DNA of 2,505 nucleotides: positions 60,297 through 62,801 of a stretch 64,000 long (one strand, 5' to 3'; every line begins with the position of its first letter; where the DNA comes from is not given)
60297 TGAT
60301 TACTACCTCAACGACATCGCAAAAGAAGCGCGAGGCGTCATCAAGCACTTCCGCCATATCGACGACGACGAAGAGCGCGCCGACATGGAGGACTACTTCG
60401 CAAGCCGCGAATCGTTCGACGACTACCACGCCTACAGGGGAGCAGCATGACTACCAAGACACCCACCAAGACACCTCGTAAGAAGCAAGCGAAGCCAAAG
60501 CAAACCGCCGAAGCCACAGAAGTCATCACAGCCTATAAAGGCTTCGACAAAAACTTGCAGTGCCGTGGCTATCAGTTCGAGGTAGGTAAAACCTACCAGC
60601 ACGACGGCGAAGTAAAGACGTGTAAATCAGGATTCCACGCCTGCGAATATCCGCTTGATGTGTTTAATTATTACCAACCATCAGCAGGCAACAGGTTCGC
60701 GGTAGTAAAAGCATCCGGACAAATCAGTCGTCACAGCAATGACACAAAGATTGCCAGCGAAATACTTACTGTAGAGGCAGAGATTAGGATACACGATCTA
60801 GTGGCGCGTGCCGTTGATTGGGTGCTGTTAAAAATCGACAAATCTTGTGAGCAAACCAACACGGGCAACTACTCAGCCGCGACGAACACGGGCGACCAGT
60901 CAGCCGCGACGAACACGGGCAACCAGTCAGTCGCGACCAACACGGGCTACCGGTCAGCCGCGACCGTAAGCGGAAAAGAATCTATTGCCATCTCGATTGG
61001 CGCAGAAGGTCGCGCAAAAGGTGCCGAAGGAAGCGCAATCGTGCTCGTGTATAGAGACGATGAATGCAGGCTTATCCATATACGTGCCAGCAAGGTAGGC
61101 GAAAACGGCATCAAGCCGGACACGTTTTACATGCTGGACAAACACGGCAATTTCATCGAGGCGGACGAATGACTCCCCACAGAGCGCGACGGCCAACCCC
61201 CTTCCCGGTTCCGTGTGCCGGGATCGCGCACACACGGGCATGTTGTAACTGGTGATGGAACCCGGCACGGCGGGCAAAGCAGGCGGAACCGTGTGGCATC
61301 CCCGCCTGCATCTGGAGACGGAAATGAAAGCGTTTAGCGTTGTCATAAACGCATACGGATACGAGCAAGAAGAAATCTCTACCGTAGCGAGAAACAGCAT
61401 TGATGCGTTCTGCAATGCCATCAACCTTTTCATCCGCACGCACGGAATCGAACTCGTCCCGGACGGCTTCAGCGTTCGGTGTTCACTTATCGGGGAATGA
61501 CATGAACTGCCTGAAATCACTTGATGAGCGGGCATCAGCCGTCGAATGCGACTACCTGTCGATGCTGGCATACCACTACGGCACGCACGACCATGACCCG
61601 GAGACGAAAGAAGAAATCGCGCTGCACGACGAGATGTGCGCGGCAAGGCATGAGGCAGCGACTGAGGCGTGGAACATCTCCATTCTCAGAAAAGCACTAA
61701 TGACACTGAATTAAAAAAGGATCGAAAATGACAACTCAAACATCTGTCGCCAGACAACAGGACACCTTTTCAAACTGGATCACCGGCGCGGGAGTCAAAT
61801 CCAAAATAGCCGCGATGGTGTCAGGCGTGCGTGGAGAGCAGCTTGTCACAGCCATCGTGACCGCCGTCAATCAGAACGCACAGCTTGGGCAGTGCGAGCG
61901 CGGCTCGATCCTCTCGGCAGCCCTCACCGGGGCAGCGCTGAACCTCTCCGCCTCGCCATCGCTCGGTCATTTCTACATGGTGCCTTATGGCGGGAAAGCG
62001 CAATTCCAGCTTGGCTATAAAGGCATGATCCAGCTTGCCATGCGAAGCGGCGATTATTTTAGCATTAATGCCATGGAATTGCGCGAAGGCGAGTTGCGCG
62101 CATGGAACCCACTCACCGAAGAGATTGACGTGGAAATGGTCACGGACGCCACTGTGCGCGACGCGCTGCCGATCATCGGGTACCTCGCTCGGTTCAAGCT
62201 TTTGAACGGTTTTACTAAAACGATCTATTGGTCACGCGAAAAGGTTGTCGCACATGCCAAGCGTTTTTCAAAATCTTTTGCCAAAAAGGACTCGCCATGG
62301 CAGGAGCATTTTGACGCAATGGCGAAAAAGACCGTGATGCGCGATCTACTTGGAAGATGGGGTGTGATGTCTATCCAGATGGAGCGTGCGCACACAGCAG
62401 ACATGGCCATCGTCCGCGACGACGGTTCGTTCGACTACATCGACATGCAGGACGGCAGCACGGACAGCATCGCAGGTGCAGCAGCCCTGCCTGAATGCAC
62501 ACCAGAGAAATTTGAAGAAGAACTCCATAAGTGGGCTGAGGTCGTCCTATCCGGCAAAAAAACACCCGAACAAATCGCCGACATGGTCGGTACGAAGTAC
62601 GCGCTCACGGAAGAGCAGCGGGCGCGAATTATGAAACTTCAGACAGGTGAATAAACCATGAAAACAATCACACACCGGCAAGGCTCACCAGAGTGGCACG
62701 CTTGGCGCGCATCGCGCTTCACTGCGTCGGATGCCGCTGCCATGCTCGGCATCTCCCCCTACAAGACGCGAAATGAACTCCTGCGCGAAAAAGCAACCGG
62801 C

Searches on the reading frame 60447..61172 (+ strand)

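Call 3: search_protein_families(library=pfam, proteins=[window:60447-61172:+], max_evalue=0.1)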
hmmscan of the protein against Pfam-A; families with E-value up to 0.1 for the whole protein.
window:60447-61172:+ (241 aa): 1 family
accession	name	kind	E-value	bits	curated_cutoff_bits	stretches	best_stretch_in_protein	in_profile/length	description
PF24703.2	DUF7666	-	2.1e-37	127.9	27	1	27-120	1-94/95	Domain of unknown function (DUF7666)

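Call 5: search_protein_families(library=phrogs, proteins=[window:60447-61172:+], max_evalue=0.01)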
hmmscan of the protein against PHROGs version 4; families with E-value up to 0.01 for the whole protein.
window:60447-61172:+ (241 aa): 6 families
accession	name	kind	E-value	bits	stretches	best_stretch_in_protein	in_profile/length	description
phrog_4433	-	unknown function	1.5e-93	314.6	2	18-176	4-163/312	-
phrog_27197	-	unknown function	4.8e-37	127.4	2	148-239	2-96/97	-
phrog_14105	-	unknown function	6.3e-26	92.2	1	21-171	4-150/297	-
phrog_9215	-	unknown function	2.2e-12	48.3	1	18-92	57-135/268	-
phrog_23265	-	unknown function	1e-10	42.3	1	144-231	124-212/222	-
phrog_18079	-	unknown function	2.8e-07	31.2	1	136-238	152-250/251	-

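Call 72: search_protein_families(library=padloc, proteins=[window:60447-61172:+], max_evalue=0.01)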
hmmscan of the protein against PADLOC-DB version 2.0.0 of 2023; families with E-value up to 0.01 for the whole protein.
window:60447-61172:+ (241 aa): 0 families

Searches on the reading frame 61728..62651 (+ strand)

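Call 93: search_protein_families(library=pfam, proteins=[window:61728-62651:+], max_evalue=0.001)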
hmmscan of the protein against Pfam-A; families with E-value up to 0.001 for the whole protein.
window:61728-62651:+ (308 aa): 1 family
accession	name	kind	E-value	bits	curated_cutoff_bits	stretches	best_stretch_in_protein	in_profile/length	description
PF03837.19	RecT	-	4.5e-40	137.8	24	1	38-225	2-185/198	RecT family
